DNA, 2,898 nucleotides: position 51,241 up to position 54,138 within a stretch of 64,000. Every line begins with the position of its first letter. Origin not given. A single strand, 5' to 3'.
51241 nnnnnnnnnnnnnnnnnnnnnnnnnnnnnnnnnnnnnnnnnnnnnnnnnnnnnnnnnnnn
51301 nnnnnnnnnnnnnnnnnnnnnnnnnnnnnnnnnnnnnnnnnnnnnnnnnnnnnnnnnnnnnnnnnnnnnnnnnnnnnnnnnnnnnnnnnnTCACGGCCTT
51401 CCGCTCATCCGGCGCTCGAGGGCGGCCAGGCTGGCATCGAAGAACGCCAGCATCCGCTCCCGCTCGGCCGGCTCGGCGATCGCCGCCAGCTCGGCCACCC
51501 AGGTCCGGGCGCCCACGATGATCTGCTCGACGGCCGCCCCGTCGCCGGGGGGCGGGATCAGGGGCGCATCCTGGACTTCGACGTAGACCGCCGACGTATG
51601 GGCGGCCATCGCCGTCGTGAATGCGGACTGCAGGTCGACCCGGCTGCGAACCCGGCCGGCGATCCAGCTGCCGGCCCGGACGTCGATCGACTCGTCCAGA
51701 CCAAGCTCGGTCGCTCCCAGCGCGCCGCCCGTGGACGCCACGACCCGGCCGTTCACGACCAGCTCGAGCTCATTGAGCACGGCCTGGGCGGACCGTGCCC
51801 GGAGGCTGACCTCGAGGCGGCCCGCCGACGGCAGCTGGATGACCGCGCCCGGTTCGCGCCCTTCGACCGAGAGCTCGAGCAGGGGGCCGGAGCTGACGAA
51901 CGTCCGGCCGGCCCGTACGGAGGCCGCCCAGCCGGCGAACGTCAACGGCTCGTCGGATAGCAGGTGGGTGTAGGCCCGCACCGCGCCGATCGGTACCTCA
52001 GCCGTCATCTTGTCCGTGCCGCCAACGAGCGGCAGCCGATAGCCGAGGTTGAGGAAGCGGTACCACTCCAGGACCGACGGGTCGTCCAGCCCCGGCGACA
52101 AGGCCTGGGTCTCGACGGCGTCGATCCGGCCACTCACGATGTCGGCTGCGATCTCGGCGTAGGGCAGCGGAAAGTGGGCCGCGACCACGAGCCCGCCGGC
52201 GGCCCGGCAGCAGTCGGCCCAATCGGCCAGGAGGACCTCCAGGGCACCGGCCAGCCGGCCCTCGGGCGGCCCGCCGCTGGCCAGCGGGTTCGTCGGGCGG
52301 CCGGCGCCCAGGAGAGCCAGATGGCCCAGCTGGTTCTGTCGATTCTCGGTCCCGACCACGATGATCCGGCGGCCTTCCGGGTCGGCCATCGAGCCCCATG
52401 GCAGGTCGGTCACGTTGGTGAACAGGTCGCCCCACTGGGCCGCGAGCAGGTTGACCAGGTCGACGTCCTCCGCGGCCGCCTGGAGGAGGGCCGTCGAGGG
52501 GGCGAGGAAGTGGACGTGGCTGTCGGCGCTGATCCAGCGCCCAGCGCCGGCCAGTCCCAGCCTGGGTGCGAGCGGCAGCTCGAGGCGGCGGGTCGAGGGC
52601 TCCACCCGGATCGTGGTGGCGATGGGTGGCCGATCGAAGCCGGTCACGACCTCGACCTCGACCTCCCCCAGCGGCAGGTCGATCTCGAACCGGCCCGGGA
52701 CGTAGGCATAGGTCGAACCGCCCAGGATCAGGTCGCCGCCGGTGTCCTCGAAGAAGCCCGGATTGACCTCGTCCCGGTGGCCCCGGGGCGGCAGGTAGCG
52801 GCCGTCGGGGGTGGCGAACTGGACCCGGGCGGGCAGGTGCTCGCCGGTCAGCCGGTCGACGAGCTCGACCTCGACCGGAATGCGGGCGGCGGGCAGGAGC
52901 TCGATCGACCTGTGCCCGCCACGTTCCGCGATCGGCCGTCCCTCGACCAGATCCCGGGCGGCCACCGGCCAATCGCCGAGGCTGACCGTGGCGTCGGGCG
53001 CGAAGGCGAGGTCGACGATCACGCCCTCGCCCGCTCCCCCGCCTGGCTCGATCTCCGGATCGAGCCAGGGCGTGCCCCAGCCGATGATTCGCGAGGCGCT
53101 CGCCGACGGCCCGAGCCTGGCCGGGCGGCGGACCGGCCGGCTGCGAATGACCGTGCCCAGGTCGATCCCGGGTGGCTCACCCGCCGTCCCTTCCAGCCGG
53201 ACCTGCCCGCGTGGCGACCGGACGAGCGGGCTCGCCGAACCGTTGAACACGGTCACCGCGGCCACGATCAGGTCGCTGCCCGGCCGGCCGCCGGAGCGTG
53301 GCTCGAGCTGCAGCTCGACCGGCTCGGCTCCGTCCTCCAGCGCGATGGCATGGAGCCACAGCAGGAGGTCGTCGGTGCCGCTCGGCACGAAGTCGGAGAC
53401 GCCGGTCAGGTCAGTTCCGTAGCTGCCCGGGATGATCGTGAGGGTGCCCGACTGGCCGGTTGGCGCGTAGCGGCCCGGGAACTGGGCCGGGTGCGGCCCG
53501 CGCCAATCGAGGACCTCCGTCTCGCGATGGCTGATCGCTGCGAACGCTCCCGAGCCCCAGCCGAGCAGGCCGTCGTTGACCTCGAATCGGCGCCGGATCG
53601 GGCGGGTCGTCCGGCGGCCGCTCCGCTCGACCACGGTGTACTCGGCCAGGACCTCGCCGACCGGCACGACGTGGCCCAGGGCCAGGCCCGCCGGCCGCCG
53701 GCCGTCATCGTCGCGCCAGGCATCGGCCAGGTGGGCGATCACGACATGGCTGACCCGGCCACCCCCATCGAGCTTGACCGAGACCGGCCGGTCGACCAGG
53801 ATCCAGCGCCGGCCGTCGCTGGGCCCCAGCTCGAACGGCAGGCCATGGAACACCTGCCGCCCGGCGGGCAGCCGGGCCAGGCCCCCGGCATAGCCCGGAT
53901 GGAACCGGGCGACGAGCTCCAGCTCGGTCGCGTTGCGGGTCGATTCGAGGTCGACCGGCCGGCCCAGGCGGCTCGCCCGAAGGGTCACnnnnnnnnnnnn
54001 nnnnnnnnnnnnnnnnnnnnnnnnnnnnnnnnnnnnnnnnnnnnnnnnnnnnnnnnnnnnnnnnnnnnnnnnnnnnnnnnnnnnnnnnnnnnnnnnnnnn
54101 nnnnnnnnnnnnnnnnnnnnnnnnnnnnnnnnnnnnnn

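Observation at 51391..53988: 865-aa cytoplasmic protein: uncharacterised ~470-aa N-terminal module fused to a PHP/CehA-like metallohydrolase, under the regulon operator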

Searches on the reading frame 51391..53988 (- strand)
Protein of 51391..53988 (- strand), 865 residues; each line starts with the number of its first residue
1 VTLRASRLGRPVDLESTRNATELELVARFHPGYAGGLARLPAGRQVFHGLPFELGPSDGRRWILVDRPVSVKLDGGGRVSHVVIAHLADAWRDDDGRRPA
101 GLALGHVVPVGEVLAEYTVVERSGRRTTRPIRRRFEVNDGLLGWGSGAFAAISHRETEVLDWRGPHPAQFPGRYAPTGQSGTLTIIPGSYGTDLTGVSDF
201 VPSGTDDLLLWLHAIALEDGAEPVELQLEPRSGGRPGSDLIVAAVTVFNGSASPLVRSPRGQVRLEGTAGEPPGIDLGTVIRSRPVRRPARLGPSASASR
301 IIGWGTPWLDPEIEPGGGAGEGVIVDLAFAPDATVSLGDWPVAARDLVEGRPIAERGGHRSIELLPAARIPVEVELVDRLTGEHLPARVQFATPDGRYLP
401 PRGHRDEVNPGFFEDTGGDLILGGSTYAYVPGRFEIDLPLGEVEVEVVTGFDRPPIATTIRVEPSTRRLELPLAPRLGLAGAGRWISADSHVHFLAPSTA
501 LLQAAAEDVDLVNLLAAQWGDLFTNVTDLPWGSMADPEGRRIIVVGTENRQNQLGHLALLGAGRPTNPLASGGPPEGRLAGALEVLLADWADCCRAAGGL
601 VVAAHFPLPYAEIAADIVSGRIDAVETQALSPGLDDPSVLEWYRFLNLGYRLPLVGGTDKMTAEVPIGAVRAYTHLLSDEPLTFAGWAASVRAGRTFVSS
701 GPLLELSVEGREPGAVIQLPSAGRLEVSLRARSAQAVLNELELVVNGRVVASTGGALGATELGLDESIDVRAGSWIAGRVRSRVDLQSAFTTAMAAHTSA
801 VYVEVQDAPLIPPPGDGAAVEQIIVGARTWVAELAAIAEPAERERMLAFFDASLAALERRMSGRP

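Call 5: search_protein_families(library=pfam, proteins=[window:51391-53988:-], max_evalue=1)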
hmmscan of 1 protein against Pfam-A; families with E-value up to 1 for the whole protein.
window:51391-53988:- (865 aa): 1 family
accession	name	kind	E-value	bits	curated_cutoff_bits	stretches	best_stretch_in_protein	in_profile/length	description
PF06832.18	BiPBP_C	-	0.16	12.3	26.8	0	712-754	18-59/90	Penicillin-Binding Protein C-terminus Family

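Call 6: search_protein_families(library=ncbifam, proteins=[window:51391-53988:-], max_evalue=1)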
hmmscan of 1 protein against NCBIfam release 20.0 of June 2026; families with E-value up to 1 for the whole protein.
window:51391-53988:- (865 aa): 1 family
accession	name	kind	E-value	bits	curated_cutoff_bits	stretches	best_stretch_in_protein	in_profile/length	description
NF038032.1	CehA_McbA_metalo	domain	4.8e-38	131.3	80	1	484-804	1-315/315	CehA/McbA family metallohydrolase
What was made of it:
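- On CehA/McbA family metallohydrolase (NF038032): The match covers aa 484-804 and model positions 1-315 of 315 (call 6).
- On Known Iol pathway enzymes (IolA-J, IolM/N/O): NF038032 is the only NCBIfam match for the target (call 6).
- Closest known: CehA / McbA carbaryl. Same: The C-terminal ~320-aa catalytic domain with its inserted beta-sandwich scores above the family cut-off (call 6).
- Checked: NCBIfam NF038032 (CehA_McbA_metalo) matches aa 484-804 with E 4.8e-38 and 131 bits against a cut-off of 80 (call 6).
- Family and ligands: NF038032 matches aa 484-804 above its cut-off (call 6).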

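Call 7: search_solved_structures(query=window:51391-53988:-, max_evalue=1, show_alignments=2)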
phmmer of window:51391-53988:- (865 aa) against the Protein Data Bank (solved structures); distinct sequences matched with E-value up to 1: 0.

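Call 11: find_homologous_proteins(query=window:51391-53988:-, max_evalue=0.00001)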
Query window:51391-53988:- (865 aa): 523 proteins with E <= 0.00001 among 8000 candidates; the best 120 are listed.
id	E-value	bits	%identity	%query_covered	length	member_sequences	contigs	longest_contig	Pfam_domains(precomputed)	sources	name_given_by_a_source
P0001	0.0e+0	1665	86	100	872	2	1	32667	-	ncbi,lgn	-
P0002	0.0e+0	1383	93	78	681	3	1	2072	-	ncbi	ncbi:MAG TPA: CehA/McbA family metallohydrolase, partial [Candidatus Limnocylindrales bacterium]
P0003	0.0e+0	1318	71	98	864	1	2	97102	-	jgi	jgi:hypothetical protein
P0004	0.0e+0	1307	70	100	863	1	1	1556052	-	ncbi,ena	-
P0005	0.0e+0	1300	69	99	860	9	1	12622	-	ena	-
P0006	0.0e+0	1295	70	99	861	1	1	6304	-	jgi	jgi:hypothetical protein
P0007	0.0e+0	1292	68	100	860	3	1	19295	-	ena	-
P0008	0.0e+0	1289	69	99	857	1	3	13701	-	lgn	-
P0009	0.0e+0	1286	69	99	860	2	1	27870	-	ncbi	-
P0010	0.0e+0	1285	69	99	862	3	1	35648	-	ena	-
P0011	0.0e+0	1284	68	99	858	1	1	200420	-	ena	-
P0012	0.0e+0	1283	68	100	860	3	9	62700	-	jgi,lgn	jgi:hypothetical protein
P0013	0.0e+0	1283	70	99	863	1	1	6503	-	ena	-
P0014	0.0e+0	1281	68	99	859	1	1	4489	-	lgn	-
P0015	0.0e+0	1281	68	99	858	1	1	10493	-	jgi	jgi:hypothetical protein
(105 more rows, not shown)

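Call 16: find_related_loci(query=A1, collection=genome_contigs, flank=10000)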
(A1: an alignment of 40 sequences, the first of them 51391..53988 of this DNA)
Query A1 (865 aa) in genome_contigs; peptide patterns used: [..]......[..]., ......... (x = any residue, [..] = any of these).
200 stretches matched a pattern; 84 encode a relative of the query (tblastn E <= 1e-3); the best 80 are kept; 65 distinct loci.
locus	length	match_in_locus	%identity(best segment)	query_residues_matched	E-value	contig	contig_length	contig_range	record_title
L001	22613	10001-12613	86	1-864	0e+0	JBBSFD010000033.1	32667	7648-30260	MAG: Candidatus Limnocylindrales bacterium isolate LS1_sbin.78 LS1_sbin.78_K_1688039_L_32667_cov_12.0000, whole genome s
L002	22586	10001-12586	70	1-862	0e+0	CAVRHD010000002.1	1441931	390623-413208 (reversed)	MAG: uncultured Chloroflexia bacterium isolate MFD05521.bin.2.56 genome assembly, contig: contig_12267, whole genome sho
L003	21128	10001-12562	69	4-863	0e+0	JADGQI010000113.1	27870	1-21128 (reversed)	MAG: Chloroflexota bacterium isolate Chersky_267 k127_8752050, whole genome shotgun sequence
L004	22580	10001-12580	68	4-865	0e+0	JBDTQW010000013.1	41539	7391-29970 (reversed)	MAG: Chloroflexota bacterium isolate cluster3_bin.231 NODE_2400_length_41539_cov_8.937084, whole genome shotgun sequence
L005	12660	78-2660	69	5-865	0e+0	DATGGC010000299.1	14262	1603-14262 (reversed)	MAG TPA_asm: Candidatus Limnocylindrales bacterium isolate SMAG_U9744 k141_789663, whole genome shotgun sequence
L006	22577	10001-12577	68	4-864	0e+0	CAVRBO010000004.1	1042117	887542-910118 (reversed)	MAG: uncultured Chloroflexia bacterium isolate MFD04944.bin.1.302 genome assembly, contig: contig_45114, whole genome sh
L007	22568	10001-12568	70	1-863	0e+0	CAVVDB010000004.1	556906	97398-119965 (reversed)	MAG: uncultured Chloroflexia bacterium isolate MFD02242.bin.2.210 genome assembly, contig: contig_3714, whole genome sho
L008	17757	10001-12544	67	5-860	0e+0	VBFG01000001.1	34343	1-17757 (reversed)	MAG: Chloroflexi bacterium isolate CF_46 14_1009_16_30cm_scaffold_2237, whole genome shotgun sequence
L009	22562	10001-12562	64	4-861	0e+0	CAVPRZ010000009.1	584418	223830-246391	MAG: uncultured Chloroflexia bacterium isolate MFD10007.bin.2.206 genome assembly, contig: contig_6418, whole genome sho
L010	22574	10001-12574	68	1-862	0e+0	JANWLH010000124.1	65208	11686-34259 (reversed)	MAG: Candidatus Limnocylindrales bacterium isolate CRAIB_MAG115 c_000000071780, whole genome shotgun sequence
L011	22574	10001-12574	61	4-862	0e+0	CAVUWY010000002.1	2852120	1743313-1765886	MAG: uncultured Chloroflexia bacterium isolate MFD06435.bin.2.45 genome assembly, contig: contig_37824, whole genome sho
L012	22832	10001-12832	67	4-861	0e+0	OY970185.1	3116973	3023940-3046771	MAG: uncultured Chloroflexia bacterium isolate MFD06435.bin.c.3 genome assembly, chromosome: 1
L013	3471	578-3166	60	6-862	0e+0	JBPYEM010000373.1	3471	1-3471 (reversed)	MAG: Candidatus Limnocylindrales bacterium isolate Bin.007.fastaField_pasture_P2 k127_5812667, whole genome shotgun sequ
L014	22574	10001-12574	57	3-865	0e+0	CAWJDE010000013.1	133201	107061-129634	MAG: uncultured Chloroflexia bacterium isolate MFD04944.bin.1.58 genome assembly, contig: contig_88128, whole genome sho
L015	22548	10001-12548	67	4-857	0e+0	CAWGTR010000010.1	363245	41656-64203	MAG: uncultured Chloroflexia bacterium isolate MFD03975.bin.2.87 genome assembly, contig: contig_22657, whole genome sho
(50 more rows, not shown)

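Call 29: predict_structure(alignment_id=A1)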
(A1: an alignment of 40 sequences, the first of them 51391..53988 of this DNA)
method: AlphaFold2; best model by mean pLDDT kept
length: 865 residues; sequences in the alignment: 40
mean_pLDDT: 77.4   pTM: 0.69
mean pLDDT of the five models: 77.4, 73.3, 66.7, 65.5, 63.9
residues with pLDDT >= 90: 274; 70-90: 347; 50-70: 127; < 50: 117
segments of 3 or more residues with pLDDT < 50: 143-154, 165-175, 181-203, 293-297, 306-319, 405-424, 517-528, 569-580
pLDDT, mean of each block of 10 residues (from residue 1): 75 93 91 83 86 89 93 84 92 78 61 91 93 74 44 54 48 53 41 35 63 89 95 85 94 76 80 79 64 50 58 44 78 86 86 86 86 94 89 79 53 36 60 90 88 88 94 84 80 66 83 63 42 65 72 63 57 35 71 81 65 84 88 80 90 85 68 90 90 94 94 95 96 93 96 91 96 96 76 90 92 82 82 76 91 91 67
secondary structure, 60 per line:
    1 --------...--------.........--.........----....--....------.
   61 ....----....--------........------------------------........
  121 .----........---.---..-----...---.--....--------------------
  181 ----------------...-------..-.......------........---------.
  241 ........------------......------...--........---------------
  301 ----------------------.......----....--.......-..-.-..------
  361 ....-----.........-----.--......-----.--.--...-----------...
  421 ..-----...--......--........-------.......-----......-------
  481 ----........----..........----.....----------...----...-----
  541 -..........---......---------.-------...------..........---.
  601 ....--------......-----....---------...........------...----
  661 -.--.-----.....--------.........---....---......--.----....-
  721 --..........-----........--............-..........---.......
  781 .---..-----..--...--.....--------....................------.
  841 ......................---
elements in order (helices of 4 or more, strands of 3 or more residues): E9-11 H22-28 H31-39 E44-47 E50-53 E60-64 E69-72 E81-88 E113-121 E126-133 E157-160 E210-216 E223-230 E240-248 E261-266 E273-275 E278-285 E323-329 E334-337 E340-343 E361-364 E370-378 E387-392 H418-422 E428-430 E433-438 E441-448 E456-462 E468-473 E485-492 H497-506 E511-515 E533-535 E542-551 E555-560 H587-596 E600-604 H613-618 E624-627 H637-647 E654-656 E671-675 H684-692 E696-699 E703-708 E716-719 E723-732 E738-745 E748-759 E761-770 E774-781 E796-798 E801-805 H814-833 H840-862
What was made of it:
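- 51391..51576 (-): C-terminal helical hairpin (aa 805-865) and stop codon. Helices at aa 814-833 and 840-862 in the model (call 29).
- Checked: A ~60-aa helical hairpin follows it (call 29).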

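Call 34: fold_search(model_id=the predicted structure, library=pdb)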
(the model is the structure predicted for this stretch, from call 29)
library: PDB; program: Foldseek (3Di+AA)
matches with E <= 10: 1247; with E <= 0.001: 3
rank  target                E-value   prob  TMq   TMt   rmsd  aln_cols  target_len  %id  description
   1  4uzg                  5.0e-05  0.99  0.10  0.27  17.1       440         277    9  Crystal structure of group B streptococcus pilus 2b backbone protein SAK_1440 (released 2015-05-13)
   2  7k30_A                4.5e-04  1.00  0.16  0.33   6.5       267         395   13  Crystal structure of Endonuclease Q complex with 27-mer duplex substrate with dU at the active site (released 2021-03-17)
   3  4zod_A                5.9e-04  0.51  0.08  0.10  18.0       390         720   12  Crystal Structure of beta-glucosidase from Listeria innocua in complex with glucose (released 2016-05-18)
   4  4zob_B                1.2e-03  0.30  0.08  0.09  18.6       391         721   12  Crystal Structure of beta-glucosidase from Listeria innocua in complex with gluconolactone (released 2016-05-18)
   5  4zo6_A                1.2e-03  0.33  0.08  0.09  18.4       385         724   13  Crystal Structure of mutant (D270A) beta-glucosidase from Listeria innocua in complex with cellobiose (released 2016-05-18)
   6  4zoa_B                1.4e-03  0.33  0.08  0.09  17.9       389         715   13  Crystal Structure of beta-glucosidase from Listeria innocua in complex with isofagomine (released 2016-05-18)
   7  4zoa_A                1.9e-03  0.30  0.08  0.10  17.2       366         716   14  Crystal Structure of beta-glucosidase from Listeria innocua in complex with isofagomine (released 2016-05-18)
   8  7vcn_B                2.0e-03  0.20  0.08  0.12  26.7       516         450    9  Crystal Structure of PitA fragment from pilus islet-2 of Streptococcus oralis with Tb-Xo4 (released 2022-07-13)
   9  3idu_B                2.9e-03  1.00  0.09  0.51   6.4       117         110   13  Crystal Structure of the CARDB domain of the PF1109 protein in complex with di-metal ions from Pyrococcus furiosus, No (released 2009-08-04)
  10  8cka_B                3.3e-03  1.00  0.09  0.19   4.5       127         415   12  Deinococcus radidurans HPI S-layer (released 2023-04-19)
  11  2kl6_MODEL_1_A        3.6e-03  1.00  0.09  0.55   4.9       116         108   15  Solution NMR structure of the CARDB domain of PF1109 from Pyrococcus furiosus. Northeast Structural Genomics C (released 2009-08-25)
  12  5xyr                  3.6e-03  0.20  0.08  0.06  25.2       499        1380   13  Crystal structure of a serine protease from Streptococcus species (released 2018-08-08)
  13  5aa7_A                4.0e-03  1.00  0.08  0.39   4.8        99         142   15  Structural and functional characterization of a chitin-active 15.5 kDa lytic polysaccharide monooxygenase domain from  (released 2015-12-09)
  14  2nnc_A                5.3e-03  1.00  0.09  0.59   3.3       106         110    8  Structure of the sulfur carrier protein SoxY from Chlorobium limicola f thiosulfatophilum (released 2007-03-13)
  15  4zob_A                5.3e-03  0.23  0.08  0.09  18.7       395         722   12  Crystal Structure of beta-glucosidase from Listeria innocua in complex with gluconolactone (released 2016-05-18)
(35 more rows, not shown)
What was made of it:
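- On PHP (polymerase and histidinol phosphatase) superfamily: Foldseek matches EndoQ 7k30 with E 4.5e-4, probability 1.0 and TM 0.33 normalised to the target (call 34).
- Closest known: PHP-superfamily metal-dependent phosphoesterases. Same: Fold-level match of the catalytic part to EndoQ: Foldseek E 4.5e-4, probability 1.0 (call 34).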

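Call 36: search_dna_similar(query=window:51391-53988:-, collection=plasmids, mode=protein, max_evalue=0.001, max_rows=30)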
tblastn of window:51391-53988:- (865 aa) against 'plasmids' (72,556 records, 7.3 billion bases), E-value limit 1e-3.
Records with a match: 11; places in all: 11; records where one place covers at least 80% of the query: 0.
Best place of each record, by identity: <60% 11.
By first word of the organism name: Croceicoccus 2; Sphingomonas 2; Sphingobium 2; Bradyrhizobium 1; Mesorhizobium 1; Gemmatirosa 1; Nonomuraea 1; Pseudomonas 1.
By predicted mobility (MOB-suite, as given by PLSDB): non-mobilizable 7; conjugative 3; mobilizable 1.
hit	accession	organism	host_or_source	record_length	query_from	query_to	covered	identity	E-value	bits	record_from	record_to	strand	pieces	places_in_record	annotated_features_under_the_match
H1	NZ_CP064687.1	Bradyrhizobium sp. 4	Acmispon strigosus,cell culture,root ...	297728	270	861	68%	38.1%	7e-96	338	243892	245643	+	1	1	CehA/McbA family metallohydrolase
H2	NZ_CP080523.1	Mesorhizobium sp. AR10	Astragalus sp.,Cell culture,root nodule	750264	372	861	57%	37.2%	4e-81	294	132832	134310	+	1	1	CehA/McbA family metallohydrolase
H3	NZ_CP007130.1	Gemmatirosa kalamazoonensis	-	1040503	366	863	58%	30.9%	3e-30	137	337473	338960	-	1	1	record has no annotation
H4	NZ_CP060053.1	Croceicoccus marinus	prokaryote,marine sediment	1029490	424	804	44%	27.1%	3e-16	92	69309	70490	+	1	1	none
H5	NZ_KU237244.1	Sphingomonas sp. SH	French soil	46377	429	805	44%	27.3%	5e-13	81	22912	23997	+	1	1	CehA/McbA family metallohydrolase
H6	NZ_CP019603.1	Croceicoccus marinus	-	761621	424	804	44%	26.8%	3e-15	89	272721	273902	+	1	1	CehA/McbA family metallohydrolase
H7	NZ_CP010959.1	Sphingobium sp. YBL2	cell culture,soil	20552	429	805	44%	26.9%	2e-13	83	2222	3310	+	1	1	CehA/McbA family metallohydrolase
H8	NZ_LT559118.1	Nonomuraea gerenzanensis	-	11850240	485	862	44%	24.5%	7e-7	61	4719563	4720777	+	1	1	none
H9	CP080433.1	Sphingomonas sp. DS-9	-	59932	429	750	37%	26.1%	1e-8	67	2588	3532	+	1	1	record has no annotation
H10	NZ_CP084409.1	Sphingobium sp. CFD-2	cell culture,soil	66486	429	750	37%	26.1%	1e-8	67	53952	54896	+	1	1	CehA/McbA family metallohydrolase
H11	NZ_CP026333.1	Pseudomonas sp. XWY-1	cell culture,Rice Fields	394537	429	750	37%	26.1%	2e-8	67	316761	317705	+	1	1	mcbA: carbaryl hydrolase McbA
